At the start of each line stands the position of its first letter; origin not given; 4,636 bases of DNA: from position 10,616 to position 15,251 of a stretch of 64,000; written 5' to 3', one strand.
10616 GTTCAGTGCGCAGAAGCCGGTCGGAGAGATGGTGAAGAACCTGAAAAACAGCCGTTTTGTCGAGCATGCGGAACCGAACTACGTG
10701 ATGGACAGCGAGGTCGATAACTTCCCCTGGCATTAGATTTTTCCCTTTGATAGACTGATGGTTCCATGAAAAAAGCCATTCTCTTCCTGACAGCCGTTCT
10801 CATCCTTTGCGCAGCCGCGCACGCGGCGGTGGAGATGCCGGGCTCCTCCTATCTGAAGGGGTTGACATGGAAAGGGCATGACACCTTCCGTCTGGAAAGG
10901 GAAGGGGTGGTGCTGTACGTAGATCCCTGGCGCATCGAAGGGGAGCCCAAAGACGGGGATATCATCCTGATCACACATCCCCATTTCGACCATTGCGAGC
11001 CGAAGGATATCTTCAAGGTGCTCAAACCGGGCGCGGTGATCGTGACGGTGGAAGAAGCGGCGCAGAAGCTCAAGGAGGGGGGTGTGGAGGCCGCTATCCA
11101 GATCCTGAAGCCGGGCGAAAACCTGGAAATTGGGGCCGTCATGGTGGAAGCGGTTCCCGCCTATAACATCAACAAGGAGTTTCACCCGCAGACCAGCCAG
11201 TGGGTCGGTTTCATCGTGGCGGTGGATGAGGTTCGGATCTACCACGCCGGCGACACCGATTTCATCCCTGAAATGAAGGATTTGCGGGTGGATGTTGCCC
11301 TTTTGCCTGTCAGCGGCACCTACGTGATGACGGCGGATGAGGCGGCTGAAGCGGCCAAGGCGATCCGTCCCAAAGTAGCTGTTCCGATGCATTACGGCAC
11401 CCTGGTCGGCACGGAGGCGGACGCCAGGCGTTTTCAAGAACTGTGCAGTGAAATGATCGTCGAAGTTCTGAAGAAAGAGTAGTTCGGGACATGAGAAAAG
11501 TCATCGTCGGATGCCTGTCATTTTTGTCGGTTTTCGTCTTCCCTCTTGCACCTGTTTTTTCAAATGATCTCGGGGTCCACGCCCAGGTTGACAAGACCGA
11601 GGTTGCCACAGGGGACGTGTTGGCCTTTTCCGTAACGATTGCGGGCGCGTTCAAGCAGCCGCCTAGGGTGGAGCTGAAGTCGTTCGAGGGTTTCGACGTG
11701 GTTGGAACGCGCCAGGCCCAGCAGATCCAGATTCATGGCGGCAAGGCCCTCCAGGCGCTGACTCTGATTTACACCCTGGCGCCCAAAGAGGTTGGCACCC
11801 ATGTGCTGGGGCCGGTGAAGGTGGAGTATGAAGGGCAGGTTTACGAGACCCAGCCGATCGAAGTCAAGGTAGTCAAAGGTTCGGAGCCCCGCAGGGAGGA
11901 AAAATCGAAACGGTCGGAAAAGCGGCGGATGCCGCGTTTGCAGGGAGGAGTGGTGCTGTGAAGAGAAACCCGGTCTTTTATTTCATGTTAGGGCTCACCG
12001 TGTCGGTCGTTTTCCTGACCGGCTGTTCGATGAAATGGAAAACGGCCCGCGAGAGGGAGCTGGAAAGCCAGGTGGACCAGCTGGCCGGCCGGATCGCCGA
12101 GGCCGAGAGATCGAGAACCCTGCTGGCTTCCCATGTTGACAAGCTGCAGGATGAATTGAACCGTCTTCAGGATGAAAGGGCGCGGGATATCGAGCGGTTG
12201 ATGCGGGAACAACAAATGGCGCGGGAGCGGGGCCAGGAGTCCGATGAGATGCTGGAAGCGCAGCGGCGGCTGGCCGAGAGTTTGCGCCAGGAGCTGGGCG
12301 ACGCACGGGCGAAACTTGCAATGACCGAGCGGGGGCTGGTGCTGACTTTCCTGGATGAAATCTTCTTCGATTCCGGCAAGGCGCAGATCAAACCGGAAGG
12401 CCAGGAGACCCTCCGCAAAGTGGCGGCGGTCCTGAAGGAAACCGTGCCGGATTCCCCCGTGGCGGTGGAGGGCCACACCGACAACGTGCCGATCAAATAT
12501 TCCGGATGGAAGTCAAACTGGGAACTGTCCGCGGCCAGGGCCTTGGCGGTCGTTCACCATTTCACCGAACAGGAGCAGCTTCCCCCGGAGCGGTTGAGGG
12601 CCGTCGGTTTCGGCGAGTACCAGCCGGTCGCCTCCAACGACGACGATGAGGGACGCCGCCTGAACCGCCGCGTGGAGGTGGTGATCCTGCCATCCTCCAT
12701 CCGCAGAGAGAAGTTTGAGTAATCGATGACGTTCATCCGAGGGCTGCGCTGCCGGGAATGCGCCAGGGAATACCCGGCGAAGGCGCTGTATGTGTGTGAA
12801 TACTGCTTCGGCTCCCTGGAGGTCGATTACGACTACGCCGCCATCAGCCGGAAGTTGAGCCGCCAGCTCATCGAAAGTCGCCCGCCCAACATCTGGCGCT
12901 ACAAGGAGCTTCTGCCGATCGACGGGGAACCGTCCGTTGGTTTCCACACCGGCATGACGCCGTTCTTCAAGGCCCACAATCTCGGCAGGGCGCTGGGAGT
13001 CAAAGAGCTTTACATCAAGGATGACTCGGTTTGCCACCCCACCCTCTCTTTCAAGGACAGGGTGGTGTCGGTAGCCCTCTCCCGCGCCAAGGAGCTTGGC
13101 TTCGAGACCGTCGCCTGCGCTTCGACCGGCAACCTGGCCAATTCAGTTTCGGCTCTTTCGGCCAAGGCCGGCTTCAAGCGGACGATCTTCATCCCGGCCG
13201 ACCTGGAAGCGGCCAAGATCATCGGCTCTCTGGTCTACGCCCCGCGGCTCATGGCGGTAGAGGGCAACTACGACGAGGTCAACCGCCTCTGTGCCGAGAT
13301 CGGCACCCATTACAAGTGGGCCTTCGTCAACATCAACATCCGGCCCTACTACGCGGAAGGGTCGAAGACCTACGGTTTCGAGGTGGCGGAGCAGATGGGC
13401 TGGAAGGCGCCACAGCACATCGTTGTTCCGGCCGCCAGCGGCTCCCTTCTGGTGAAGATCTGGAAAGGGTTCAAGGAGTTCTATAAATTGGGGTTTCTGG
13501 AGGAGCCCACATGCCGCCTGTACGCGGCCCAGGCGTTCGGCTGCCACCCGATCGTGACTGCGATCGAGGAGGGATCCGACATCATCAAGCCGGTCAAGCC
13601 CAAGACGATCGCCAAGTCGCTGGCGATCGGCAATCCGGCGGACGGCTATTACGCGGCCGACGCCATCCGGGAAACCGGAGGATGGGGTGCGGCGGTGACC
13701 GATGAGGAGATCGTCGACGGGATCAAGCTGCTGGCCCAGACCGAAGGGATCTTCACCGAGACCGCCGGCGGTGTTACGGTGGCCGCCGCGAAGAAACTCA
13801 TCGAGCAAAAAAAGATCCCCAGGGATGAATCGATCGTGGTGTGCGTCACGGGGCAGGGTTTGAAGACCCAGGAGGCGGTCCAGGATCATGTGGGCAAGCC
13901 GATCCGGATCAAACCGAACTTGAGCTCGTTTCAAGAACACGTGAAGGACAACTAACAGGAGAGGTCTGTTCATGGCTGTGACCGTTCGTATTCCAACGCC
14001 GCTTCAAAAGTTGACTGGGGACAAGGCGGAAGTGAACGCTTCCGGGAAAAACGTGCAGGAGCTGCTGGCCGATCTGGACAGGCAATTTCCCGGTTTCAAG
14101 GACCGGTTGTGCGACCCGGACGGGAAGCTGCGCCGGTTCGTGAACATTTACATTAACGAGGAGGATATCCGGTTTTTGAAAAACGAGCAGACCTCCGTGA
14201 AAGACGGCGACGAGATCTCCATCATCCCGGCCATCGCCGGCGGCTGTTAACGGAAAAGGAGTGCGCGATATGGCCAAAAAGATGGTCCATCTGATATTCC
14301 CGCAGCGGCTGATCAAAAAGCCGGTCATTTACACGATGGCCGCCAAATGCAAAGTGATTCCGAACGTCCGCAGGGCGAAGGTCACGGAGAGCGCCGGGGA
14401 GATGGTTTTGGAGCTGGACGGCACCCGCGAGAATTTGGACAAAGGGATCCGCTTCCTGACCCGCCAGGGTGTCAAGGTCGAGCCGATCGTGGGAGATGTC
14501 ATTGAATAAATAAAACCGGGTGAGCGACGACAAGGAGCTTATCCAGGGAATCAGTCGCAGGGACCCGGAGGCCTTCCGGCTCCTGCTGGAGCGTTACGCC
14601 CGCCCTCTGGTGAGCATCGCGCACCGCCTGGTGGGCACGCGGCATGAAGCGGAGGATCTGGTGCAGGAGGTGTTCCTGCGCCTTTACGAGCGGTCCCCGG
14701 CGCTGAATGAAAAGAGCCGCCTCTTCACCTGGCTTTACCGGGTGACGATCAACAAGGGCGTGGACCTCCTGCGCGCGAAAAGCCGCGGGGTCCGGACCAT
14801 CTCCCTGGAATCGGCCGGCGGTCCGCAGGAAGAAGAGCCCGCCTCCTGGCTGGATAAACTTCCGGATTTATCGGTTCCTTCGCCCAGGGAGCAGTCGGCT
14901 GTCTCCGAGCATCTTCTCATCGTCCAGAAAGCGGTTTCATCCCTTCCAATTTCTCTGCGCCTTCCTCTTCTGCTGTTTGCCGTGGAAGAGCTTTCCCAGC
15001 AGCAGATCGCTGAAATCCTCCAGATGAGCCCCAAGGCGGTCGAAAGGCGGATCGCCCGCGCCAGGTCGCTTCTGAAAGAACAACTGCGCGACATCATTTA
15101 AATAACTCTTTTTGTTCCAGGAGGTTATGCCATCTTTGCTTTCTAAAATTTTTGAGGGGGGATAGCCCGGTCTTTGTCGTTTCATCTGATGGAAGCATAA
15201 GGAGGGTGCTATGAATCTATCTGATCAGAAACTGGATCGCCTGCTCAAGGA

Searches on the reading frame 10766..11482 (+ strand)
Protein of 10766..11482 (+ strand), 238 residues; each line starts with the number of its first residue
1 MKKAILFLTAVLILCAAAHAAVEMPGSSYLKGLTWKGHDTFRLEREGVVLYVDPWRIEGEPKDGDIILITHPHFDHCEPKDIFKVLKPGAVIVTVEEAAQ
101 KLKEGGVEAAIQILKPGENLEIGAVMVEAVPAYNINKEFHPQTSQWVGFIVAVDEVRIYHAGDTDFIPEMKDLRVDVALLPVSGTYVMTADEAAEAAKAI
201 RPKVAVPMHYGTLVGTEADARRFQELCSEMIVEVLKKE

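Call 107: search_protein_families(library=pfam, proteins=[window:10766-11482:+], max_evalue=0.0001)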
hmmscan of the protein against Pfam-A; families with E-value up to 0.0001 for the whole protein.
window:10766-11482:+ (238 aa): 3 families
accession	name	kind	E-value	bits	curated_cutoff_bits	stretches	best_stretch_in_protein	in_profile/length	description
PF13483.12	Lactamase_B_3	-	3.4e-32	112.1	24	1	33-209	2-160/160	Beta-lactamase superfamily domain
PF12706.13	Lactamase_B_2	-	9.3e-23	81.3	27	1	54-210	21-200/200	Beta-lactamase superfamily domain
PF00753.33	Lactamase_B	-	7.5e-07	29.7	22.7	1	46-209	33-196/196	Metallo-beta-lactamase superfamily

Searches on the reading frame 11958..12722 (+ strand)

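Call 107: search_protein_families(library=pfam, proteins=[window:11958-12722:+], max_evalue=0.0001)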
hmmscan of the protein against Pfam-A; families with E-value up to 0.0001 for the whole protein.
window:11958-12722:+ (254 aa): 2 families
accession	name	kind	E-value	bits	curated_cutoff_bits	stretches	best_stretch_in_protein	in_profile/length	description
PF00691.25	OmpA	-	3.6e-22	79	27.2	1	136-237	1-98/98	OmpA family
PF08614.16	ATG16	-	7.5e-05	23.4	33.7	0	30-125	74-172/200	Autophagy protein 16 (ATG16)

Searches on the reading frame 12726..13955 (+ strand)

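Call 76: search_protein_families(library=pfam, proteins=[window:12726-13955:+], max_evalue=0.0001)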
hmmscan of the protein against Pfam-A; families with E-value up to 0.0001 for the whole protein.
window:12726-13955:+ (409 aa): 1 family
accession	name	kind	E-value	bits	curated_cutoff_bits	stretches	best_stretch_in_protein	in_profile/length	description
PF00291.31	PALP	-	2.5e-67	227.7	35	1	74-376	4-295/295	Pyridoxal-phosphate dependent enzyme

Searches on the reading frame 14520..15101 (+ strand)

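Call 107: search_protein_families(library=pfam, proteins=[window:14520-15101:+], max_evalue=0.0001)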
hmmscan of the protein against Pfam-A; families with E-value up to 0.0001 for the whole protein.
window:14520-15101:+ (193 aa): 4 families
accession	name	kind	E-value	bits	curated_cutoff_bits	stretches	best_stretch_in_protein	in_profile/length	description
PF04542.20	Sigma70_r2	-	3e-17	62.6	24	1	22-89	1-70/71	Sigma-70 region 2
PF08281.18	Sigma70_r4_2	-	2.3e-12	46.8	25.7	1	133-184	2-53/54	Sigma-70, region 4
PF07638.17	Sigma70_ECF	-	3.8e-09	37.1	21.1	1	6-191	6-185/185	ECF sigma factor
PF22233.2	PhyR_sigma-like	-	1.5e-05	25.1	27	1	147-183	9-45/50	Response regulator PhyR, sigma-like domain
